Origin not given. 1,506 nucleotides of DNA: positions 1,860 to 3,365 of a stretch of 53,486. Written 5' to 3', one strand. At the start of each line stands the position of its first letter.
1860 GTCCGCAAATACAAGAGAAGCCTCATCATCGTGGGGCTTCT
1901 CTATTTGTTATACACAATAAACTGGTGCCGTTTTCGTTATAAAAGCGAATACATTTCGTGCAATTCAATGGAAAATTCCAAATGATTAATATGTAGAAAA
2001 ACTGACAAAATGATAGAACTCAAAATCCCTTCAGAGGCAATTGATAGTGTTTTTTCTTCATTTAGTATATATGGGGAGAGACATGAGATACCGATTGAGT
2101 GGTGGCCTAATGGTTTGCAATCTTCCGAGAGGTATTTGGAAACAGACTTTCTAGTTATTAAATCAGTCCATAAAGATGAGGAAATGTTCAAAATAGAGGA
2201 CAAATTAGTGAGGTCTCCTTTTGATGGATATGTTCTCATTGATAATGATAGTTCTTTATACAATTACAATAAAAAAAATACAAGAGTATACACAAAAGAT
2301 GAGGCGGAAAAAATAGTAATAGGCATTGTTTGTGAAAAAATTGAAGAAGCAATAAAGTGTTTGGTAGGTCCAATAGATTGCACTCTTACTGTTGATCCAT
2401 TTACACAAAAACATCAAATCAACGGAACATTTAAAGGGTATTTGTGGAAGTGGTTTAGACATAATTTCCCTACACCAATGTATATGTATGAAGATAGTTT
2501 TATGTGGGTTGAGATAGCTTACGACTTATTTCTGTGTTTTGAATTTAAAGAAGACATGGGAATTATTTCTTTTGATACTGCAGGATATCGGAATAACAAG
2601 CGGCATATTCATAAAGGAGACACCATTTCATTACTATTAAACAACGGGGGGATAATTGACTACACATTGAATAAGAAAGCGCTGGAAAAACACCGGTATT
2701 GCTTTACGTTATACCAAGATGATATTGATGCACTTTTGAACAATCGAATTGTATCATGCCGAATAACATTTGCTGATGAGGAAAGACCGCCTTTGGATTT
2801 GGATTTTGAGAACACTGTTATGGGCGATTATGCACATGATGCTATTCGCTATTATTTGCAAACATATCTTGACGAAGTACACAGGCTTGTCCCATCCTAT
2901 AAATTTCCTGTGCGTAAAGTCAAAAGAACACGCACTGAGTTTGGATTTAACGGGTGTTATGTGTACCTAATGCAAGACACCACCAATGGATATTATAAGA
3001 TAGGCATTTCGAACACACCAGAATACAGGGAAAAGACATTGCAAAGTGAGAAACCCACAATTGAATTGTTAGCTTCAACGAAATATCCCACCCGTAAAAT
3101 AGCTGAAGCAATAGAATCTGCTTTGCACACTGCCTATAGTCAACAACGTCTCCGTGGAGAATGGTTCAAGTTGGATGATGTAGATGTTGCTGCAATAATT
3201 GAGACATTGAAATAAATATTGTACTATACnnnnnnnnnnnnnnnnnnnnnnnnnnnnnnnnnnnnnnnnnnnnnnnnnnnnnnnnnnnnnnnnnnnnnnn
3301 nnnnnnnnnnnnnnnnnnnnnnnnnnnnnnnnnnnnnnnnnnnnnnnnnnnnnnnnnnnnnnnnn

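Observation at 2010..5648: AT-rich three-gene cassette as a candidate undescribed anti-phage defence system: unknown+T5orf172, TIR/NDT-like+unknown, DUF1016 nuclease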

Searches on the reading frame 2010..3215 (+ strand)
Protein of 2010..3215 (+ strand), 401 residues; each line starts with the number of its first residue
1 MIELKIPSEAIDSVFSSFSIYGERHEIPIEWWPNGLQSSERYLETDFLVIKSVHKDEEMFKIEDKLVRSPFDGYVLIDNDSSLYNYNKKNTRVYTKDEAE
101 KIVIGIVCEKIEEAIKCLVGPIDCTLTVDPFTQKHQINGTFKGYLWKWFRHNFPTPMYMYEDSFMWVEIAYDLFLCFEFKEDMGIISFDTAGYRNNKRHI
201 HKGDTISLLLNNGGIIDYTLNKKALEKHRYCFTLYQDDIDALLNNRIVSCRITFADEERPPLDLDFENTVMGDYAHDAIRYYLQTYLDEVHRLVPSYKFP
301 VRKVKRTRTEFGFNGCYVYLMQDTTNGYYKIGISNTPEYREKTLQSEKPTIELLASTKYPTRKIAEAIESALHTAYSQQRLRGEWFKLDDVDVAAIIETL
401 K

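Call 3: search_protein_families(library=pfam, proteins=[window:2010-3215:+], max_evalue=1)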
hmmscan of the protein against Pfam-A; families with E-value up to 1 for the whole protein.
window:2010-3215:+ (401 aa): 3 families
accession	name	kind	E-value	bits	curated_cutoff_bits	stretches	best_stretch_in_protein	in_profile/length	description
PF13455.12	MUG113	-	3.8e-13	50.2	22.3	1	329-398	1-71/73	Meiotically up-regulated gene 113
PF10544.15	T5orf172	-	7e-08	33.4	20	1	317-398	2-98/101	T5orf172 domain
PF21003.3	NucS_N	-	0.17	12.2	23.9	0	17-62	37-82/100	Endonuclease NucS N-terminal PH-like domain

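Call 4: search_protein_families(library=padloc, proteins=[window:2010-3215:+], max_evalue=1)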
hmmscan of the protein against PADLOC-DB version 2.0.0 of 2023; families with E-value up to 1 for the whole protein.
window:2010-3215:+ (401 aa): 1 family
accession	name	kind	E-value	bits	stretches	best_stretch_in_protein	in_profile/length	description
PDLC05041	PDC-S57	-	0.00039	18.1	1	317-400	7-93/212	-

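Call 5: search_protein_families(library=ncbifam, proteins=[window:2010-3215:+], max_evalue=1)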
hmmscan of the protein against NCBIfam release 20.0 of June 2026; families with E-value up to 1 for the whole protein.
window:2010-3215:+ (401 aa): 0 families

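Call 12: find_homologous_proteins(query=window:2010-3212:+, max_evalue=0.001)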
Query window:2010-3212:+ (401 aa): 1051 proteins with E <= 0.001 among 4203 candidates; the best 120 are listed.
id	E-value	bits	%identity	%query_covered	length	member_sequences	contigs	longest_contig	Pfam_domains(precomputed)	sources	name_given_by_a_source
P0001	4.1e-253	857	93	100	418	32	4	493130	PF10544.16,PF13455.13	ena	-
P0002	1.5e-210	717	79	100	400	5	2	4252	PF10544.16,PF13455.13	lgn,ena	-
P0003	1.5e-202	691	78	100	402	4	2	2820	PF10544.16,PF13455.13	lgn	-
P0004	1.2e-201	688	77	100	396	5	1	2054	PF10544.16,PF13455.13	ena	-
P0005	2.3e-181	621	70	100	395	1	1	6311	PF10544.16,PF13455.13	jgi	jgi:hypothetical protein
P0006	3.3e-181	621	71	100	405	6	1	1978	PF10544.16,PF13455.13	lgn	-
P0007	4.1e-137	475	58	100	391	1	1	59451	PF10544.16,PF13455.13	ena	-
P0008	1.3e-135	470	88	59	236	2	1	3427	PF10544.16,PF13455.13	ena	-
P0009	8.8e-131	454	56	100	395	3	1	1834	PF10544.16,PF13455.13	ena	-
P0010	2.0e-127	443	54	100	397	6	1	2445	PF10544.16,PF13455.13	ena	-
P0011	3.8e-127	442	53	100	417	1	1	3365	PF10544.16,PF13455.13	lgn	-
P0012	9.6e-103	362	48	100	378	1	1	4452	PF10544.16,PF13455.13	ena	-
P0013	1.5e-81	292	42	89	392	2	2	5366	PF10544.16,PF13455.13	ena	-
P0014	3.0e-81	291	45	78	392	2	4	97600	PF10544.16,PF13455.13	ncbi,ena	-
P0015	5.4e-77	277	39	100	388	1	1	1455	PF10544.16,PF13455.13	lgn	-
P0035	1.9e-71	259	44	86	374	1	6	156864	PF10544.16,PF13455.13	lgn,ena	-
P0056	3.3e-68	248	53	58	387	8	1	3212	PF10544.16,PF13455.13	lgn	-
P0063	1.3e-67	246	48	59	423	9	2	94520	PF10544.16,PF13455.13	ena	-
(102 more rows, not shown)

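Call 31: search_solved_structures(query=A2, max_evalue=1, show_alignments=2)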
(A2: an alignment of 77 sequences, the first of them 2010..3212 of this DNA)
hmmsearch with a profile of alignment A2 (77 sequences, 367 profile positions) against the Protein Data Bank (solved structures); distinct sequences matched with E-value up to 1: 1.
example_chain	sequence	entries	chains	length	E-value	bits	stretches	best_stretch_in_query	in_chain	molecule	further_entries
2lcu_A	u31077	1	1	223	0.087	15.7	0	44-122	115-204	Bc28.1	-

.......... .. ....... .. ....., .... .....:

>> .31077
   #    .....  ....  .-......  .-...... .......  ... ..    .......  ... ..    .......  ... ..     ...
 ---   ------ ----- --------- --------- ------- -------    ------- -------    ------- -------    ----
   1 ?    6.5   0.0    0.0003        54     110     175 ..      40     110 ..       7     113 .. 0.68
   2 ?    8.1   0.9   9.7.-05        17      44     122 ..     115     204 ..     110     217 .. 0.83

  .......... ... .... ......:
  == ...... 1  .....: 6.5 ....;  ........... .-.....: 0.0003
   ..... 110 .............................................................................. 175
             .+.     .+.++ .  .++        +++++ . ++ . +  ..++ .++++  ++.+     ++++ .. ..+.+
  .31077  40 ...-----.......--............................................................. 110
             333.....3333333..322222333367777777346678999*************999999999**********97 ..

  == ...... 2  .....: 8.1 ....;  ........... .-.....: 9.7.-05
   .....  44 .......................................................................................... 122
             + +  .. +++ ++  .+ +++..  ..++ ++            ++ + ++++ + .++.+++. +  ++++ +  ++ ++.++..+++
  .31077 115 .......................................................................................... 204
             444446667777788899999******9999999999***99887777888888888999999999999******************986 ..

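Call 32: find_encoding_contigs(protein=P0035, flank=6000, max_places=3)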
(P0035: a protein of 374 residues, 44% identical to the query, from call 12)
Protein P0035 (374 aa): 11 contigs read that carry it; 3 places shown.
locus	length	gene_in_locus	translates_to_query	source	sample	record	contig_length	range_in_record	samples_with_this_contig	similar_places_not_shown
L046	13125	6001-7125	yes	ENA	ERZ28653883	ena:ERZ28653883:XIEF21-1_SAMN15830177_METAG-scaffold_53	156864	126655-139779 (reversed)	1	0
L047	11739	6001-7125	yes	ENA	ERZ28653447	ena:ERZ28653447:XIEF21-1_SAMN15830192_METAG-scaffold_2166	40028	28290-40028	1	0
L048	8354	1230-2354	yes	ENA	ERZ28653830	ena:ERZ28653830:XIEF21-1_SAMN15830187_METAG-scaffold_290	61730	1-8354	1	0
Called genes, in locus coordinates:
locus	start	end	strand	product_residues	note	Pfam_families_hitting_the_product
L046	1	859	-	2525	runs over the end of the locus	PF14349:SprA_N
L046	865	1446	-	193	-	PF01330:RuvA_N, PF00633:HHH (faint), PF14520:HHH_5, PF07499:RuvA_C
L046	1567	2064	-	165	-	-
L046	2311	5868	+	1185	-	PF01855:POR_N, PF17147:PFOR_II, PF01558:POR, PF10371:EKR, PF00037:Fer4 (weak), PF12838:Fer4_7, PF13183:Fer4_8, PF02775:TPP_enzyme_C, +3 more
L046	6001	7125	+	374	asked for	PF10544:T5orf172, PF13455:MUG113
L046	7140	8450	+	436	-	PF02463:SMC_N (faint), PF13175:AAA_15, PF13304:AAA_21, PF13175:AAA_15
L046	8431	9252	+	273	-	-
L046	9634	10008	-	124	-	PF03840:SecG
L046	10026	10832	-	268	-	-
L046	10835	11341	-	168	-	PF04390:LptE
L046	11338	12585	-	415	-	PF00158:Sigma54_activat, PF14532:Sigma54_activ_2, PF25601:AAA_lid_14, PF02954:HTH_8, PF18024:HTH_50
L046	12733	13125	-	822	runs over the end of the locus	PF01588:tRNA_bind, PF03483:B3_4, PF03484:B5, PF17759:tRNA_synthFbeta, PF03147:FDX-ACB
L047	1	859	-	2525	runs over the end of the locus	PF14349:SprA_N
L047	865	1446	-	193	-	PF01330:RuvA_N, PF00633:HHH (faint), PF14520:HHH_5, PF07499:RuvA_C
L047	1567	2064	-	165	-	-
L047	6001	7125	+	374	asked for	PF10544:T5orf172, PF13455:MUG113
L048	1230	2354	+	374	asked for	PF10544:T5orf172, PF13455:MUG113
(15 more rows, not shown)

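Call 33: find_encoding_contigs(protein=P0014, flank=6000, max_places=3)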
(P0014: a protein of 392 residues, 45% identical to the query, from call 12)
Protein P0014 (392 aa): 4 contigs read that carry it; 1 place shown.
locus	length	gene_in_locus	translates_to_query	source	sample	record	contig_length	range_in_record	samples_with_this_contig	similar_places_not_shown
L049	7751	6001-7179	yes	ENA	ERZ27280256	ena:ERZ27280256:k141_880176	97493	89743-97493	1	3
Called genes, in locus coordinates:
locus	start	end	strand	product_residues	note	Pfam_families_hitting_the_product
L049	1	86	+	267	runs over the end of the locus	PF14805:THDPS_N_2, PF00132:Hexapep (weak), PF14602:Hexapep_2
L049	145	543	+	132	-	-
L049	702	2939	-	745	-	PF08800:BT4734-like_N (weak), PF13148:DUF3987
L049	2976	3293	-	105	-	-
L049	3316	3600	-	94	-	-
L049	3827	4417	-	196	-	-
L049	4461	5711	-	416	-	-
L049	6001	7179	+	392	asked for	PF10544:T5orf172, PF13455:MUG113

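Call 34: find_encoding_contigs(protein=P0007, flank=6000, max_places=3)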
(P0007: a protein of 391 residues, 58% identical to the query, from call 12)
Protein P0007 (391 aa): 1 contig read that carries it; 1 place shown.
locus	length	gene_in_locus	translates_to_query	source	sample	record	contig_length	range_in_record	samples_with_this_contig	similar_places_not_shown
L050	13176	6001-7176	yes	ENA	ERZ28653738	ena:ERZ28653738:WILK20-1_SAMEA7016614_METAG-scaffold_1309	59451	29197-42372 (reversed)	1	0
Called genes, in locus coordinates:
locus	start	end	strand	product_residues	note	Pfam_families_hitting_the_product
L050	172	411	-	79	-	-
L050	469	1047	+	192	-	-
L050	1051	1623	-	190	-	-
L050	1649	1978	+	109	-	-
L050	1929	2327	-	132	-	-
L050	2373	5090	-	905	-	-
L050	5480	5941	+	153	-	-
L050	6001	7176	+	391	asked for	PF10544:T5orf172, PF13455:MUG113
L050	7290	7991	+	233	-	-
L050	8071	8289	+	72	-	PF12668:DUF3791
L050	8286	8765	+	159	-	PF13151:DUF3990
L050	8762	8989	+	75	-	-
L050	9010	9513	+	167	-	PF08212:Lipocalin_2, PF00061:Lipocalin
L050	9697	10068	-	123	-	-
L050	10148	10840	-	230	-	-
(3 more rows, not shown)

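Call 35: find_encoding_contigs(protein=P0063, flank=6000, max_places=3)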
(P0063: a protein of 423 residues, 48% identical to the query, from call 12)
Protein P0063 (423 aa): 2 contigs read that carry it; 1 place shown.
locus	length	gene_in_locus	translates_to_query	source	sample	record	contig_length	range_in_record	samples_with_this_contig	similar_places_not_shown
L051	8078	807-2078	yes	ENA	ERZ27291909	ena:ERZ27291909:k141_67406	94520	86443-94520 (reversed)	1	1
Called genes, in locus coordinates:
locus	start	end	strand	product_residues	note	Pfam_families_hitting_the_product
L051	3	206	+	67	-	?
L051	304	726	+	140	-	-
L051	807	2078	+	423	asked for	PF10544:T5orf172, PF13455:MUG113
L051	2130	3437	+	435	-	PF13175:AAA_15, PF13476:AAA_23 (weak), PF13304:AAA_21, PF13175:AAA_15 (weak)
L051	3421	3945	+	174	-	-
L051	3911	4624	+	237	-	-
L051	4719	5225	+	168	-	PF08212:Lipocalin_2, PF00061:Lipocalin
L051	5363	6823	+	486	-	PF04326:SLFN_AlbA_2, PF13749:HATPase_c_4, PF12840:HTH_20 (faint), PF13412:HTH_24, PF25212:HVO_A0114 (faint)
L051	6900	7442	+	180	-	PF04343:DUF488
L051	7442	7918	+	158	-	PF04343:DUF488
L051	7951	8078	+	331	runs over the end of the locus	PF22557:DuOB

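Call 37: predict_structure(alignment_id=A2)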
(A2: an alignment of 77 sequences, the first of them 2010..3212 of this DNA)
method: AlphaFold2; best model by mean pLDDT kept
length: 401 residues; sequences in the alignment: 77
mean_pLDDT: 86.0   pTM: 0.70
mean pLDDT of the five models: 86.0, 85.8, 85.5, 85.5, 84.4
residues with pLDDT >= 90: 246; 70-90: 92; 50-70: 41; < 50: 22
segments of 3 or more residues with pLDDT < 50: 36-42, 154-156, 305-312
pLDDT, mean of each block of 10 residues (from residue 1): 92 90 87 55 61 91 89 86 55 88 93 93 93 93 82 51 81 91 93 67 93 94 74 95 97 91 91 92 96 97 56 78 96 94 93 94 93 96 94 93 82
secondary structure, 60 per line:
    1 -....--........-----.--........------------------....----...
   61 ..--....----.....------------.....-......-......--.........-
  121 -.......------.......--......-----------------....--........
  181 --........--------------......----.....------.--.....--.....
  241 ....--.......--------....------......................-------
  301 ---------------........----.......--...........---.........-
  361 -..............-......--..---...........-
elements in order: E2-5 H8-15 E24-31 E50-53 E58-62 E65-68 E73-77 E90-94 H96-101 E103-108 H111-119 E122-128 E135-141 H144-149 E167-170 E173-180 E183-190 E205-210 E215-219 E229-233 H236-244 E247-253 E262-265 H272-293 E316-323 E328-334 H337-347 E351-359 H362-375 E380-382 H390-400

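Call 39: find_related_loci(query=A2, collection=metagenome_contigs, flank=5000)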
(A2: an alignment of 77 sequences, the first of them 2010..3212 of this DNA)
Query A2 (401 aa) in metagenome_contigs; peptide patterns used: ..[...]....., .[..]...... (x = any residue, [..] = any of these).
600 stretches matched a pattern (row limit reached: there are more); 415 encode a relative of the query (tblastn E <= 1e-3); the best 80 are kept; 80 distinct loci.
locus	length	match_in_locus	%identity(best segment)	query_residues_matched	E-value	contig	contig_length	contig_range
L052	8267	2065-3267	100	1-401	0e+0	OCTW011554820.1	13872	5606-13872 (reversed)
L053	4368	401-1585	71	1-401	0e+0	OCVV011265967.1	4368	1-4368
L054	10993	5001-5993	43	63-401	6e-80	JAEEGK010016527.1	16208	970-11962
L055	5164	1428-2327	47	97-401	4e-78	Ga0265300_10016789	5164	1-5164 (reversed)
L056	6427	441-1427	42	69-401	5e-77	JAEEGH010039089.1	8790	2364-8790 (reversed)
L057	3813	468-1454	42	69-401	1e-76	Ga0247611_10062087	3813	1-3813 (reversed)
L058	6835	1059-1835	49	166-401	1e-75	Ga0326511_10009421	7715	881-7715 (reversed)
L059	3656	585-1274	55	169-401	5e-75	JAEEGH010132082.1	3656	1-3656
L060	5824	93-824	50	165-401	6e-75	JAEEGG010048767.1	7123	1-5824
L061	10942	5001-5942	43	67-401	2e-74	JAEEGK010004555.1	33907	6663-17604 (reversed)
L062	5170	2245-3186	43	67-401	2e-74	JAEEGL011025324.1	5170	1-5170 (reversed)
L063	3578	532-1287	50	125-401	5e-74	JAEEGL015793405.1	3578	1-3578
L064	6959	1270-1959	53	169-401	3e-73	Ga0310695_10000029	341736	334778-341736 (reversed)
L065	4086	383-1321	43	69-401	3e-73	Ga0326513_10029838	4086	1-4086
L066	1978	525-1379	47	104-401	2e-75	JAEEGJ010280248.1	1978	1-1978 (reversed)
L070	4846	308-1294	43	55-401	4e-72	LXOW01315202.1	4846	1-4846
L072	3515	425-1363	43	69-401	5e-72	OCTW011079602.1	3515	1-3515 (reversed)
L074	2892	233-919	51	173-401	2e-70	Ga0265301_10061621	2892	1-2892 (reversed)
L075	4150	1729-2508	46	125-401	2e-69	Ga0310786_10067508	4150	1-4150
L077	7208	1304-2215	42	62-401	1e-67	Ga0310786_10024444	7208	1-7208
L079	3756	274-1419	37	39-401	2e-66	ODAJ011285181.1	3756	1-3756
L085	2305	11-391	72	275-401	6e-57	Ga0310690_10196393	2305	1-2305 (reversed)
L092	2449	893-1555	39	185-400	4e-43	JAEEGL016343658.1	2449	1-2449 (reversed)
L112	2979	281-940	40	196-400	8e-40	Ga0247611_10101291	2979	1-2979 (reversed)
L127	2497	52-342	65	305-401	4e-37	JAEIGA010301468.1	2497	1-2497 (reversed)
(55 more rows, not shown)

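Call 42: fold_search(model_id=the predicted structure, library=pdb)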
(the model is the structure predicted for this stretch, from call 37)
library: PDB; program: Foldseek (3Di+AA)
matches with E <= 10: 704; with E <= 0.001: 0
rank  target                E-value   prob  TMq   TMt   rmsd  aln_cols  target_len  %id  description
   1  3dtd_B                6.9e-03  0.99  0.23  0.48   6.2       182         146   10  Crystal structure of invasion associated protein b from bartonella henselae (released 2008-09-09)
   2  3dtd_E                1.4e-02  0.99  0.23  0.50   5.3       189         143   12  Crystal structure of invasion associated protein b from bartonella henselae (released 2008-09-09)
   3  3dtd_D                1.5e-02  0.99  0.23  0.51   5.2       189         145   11  Crystal structure of invasion associated protein b from bartonella henselae (released 2008-09-09)
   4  2pia                  2.5e-02  0.72  0.14  0.16  12.2       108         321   15  PHTHALATE DIOXYGENASE REDUCTASE: A MODULAR STRUCTURE FOR ELECTRON TRANSFER FROM PYRIDINE NUCLEOTIDES TO [2FE-2S] (released 1993-04-15)
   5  3dtd_C                2.8e-02  0.98  0.23  0.50   5.3       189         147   11  Crystal structure of invasion associated protein b from bartonella henselae (released 2008-09-09)
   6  3dtd_H                3.5e-02  0.97  0.23  0.49   5.4       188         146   10  Crystal structure of invasion associated protein b from bartonella henselae (released 2008-09-09)
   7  3dtd_A                8.4e-02  0.94  0.22  0.52   5.6       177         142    8  Crystal structure of invasion associated protein b from bartonella henselae (released 2008-09-09)
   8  4d8o                  1.1e-01  0.10  0.15  0.13  27.6       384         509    9  Crystal Structure of the ankyrin-B ZU5-ZU5-UPA-DD tandem (released 2012-03-28)
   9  4hlj                  1.6e-01  0.12  0.15  0.23  21.2       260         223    9  Axon Guidance Receptor (released 2013-11-20)
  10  6n0t                  1.6e-01  0.03  0.09  0.10  29.6       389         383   12  tRNA ligase (released 2019-01-09)
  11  7uwk_D                1.7e-01  0.07  0.12  0.17  21.4       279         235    9  Structure of the higher-order IL-25-IL-17RB complex (released 2022-07-27)
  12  6moe_C                3.0e-01  0.08  0.13  0.21  20.3       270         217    6  Monomeric DARPin E2 complex with EpoR (released 2019-06-05)
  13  1ern_A                3.4e-01  0.07  0.12  0.20  19.1       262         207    7  NATIVE STRUCTURE OF THE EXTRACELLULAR DOMAIN OF ERYTHROPOIETIN (EPO) RECEPTOR [EBP] (released 2000-01-07)
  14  7quz_BBB              3.8e-01  0.14  0.14  0.26  15.0       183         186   10  Crystal structure of the SeMet octameric C-terminal Big_2-CBM56 domains from Paenibacillus illinoisensis (Bacillus c (released 2023-02-01)
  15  6moe_D                3.8e-01  0.08  0.13  0.20  19.8       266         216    6  Monomeric DARPin E2 complex with EpoR (released 2019-06-05)
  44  3jqr                  8.3e-01  0.09  0.14  0.19  16.3       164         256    9  Crystal structure of the H286L mutant of Ferredoxin-NADP+ reductase from Plasmodium falciparum (released 2010-01-12)
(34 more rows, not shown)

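Call 45: search_protein_families(library=pfam, proteins=[L046:7140-8447:+, L059:1308-2615:+, L085:405-1724:+, L057:1485-3014:+, L075:2610-4148:+, L077:2255-3559:+, L070:1305-2060:+, L092:1572-2123:+, L127:353-1363:+, L112:960-1532:+], max_evalue=0.01)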
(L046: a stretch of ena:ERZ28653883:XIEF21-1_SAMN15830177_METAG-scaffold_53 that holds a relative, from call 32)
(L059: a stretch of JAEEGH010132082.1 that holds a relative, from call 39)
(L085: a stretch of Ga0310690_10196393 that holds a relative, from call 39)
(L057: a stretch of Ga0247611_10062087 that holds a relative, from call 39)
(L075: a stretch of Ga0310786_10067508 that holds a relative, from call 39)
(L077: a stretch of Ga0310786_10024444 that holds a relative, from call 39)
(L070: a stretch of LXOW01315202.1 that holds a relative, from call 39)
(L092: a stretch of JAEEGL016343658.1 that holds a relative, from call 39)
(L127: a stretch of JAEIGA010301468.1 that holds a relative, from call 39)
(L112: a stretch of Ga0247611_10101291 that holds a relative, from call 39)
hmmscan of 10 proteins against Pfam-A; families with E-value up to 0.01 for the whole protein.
L046:7140-8447:+ (436 aa): 10 families
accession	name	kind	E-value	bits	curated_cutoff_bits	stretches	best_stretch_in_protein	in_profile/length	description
PF13175.12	AAA_15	-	1.3e-21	78.1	32.1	2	271-372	285-374/374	AAA ATPase domain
PF13304.12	AAA_21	-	2.2e-14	54.7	27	1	24-370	1-301/304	AAA domain, putative AbiEii toxin, Type IV TA system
PF02463.25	SMC_N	-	9.4e-06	25.6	40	0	17-44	19-46/220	RecF/RecN/SMC N terminal domain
PF20720.3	nSTAND3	-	5.9e-05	23.2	27.2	1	23-79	18-72/155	Novel STAND NTPase 3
PF13476.12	AAA_23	-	6.4e-05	24.1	27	1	7-178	3-172/201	AAA domain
PF13401.12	AAA_22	-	0.00013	22.7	27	0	22-57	5-33/130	AAA domain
PF13555.12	AAA_29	-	0.00013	22.1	27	1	7-38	5-38/61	P-loop containing region of AAA domain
PF00005.33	ABC_tran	-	0.00019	22.5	25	1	23-103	12-80/137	ABC transporter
PF11398.14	DUF2813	-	0.00031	20.7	21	0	321-374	276-327/372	Protein of unknown function (DUF2813)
PF13166.12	AAA_13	-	0.0013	18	36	0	26-49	20-43/713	AAA domain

L059:1308-2615:+ (436 aa): 3 families
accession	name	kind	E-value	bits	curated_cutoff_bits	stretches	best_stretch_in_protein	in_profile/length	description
PF13175.12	AAA_15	-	1.7e-14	54.7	32.1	2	302-344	332-373/374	AAA ATPase domain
PF13304.12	AAA_21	-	7.4e-11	43.1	27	2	300-345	260-303/304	AAA domain, putative AbiEii toxin, Type IV TA system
PF13476.12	AAA_23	-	9.5e-06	26.8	27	1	5-56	3-55/201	AAA domain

L085:405-1724:+ (440 aa): 3 families
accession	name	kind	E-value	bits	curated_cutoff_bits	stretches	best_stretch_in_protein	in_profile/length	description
PF13304.12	AAA_21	-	7.8e-20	72.6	27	2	253-366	183-298/304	AAA domain, putative AbiEii toxin, Type IV TA system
PF13175.12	AAA_15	-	2e-13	51.2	32.1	2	1-179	1-92/374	AAA ATPase domain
PF02463.25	SMC_N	-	1.9e-05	24.6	40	0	45-84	26-67/220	RecF/RecN/SMC N terminal domain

L057:1485-3014:+ (510 aa): 1 family
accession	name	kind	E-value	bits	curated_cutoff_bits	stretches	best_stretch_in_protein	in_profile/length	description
PF13289.12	SIR2_2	-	1.7e-23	83.7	24.5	1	132-237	2-111/141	SIR2-like domain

L075:2610-4148:+ (513 aa): 2 families
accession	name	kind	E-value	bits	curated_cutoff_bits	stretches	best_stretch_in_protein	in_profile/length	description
PF03235.19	GmrSD_N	-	2.6e-39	135.9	33.2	1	16-234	5-199/199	GmrSD restriction endonuclease, N-terminal domain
PF07510.16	GmrSD_C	-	2.5e-15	57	23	1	414-512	2-102/138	GmrSD restriction endonucleases, C-terminal domain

L077:2255-3559:+ (435 aa): 0 families

L070:1305-2060:+ (252 aa): 1 family
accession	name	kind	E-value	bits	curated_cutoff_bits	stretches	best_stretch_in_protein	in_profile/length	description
PF14355.11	Abi_C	-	2.2e-08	34.5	24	1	152-233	2-83/83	Abortive infection C-terminus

L092:1572-2123:+ (184 aa): 0 families

L127:353-1363:+ (337 aa): 0 families

L112:960-1532:+ (191 aa): 1 family
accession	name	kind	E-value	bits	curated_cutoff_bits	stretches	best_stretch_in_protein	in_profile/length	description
PF11185.13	DUF2971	-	1.1e-08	36.8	22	1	109-168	1-60/89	Protein of unknown function (DUF2971)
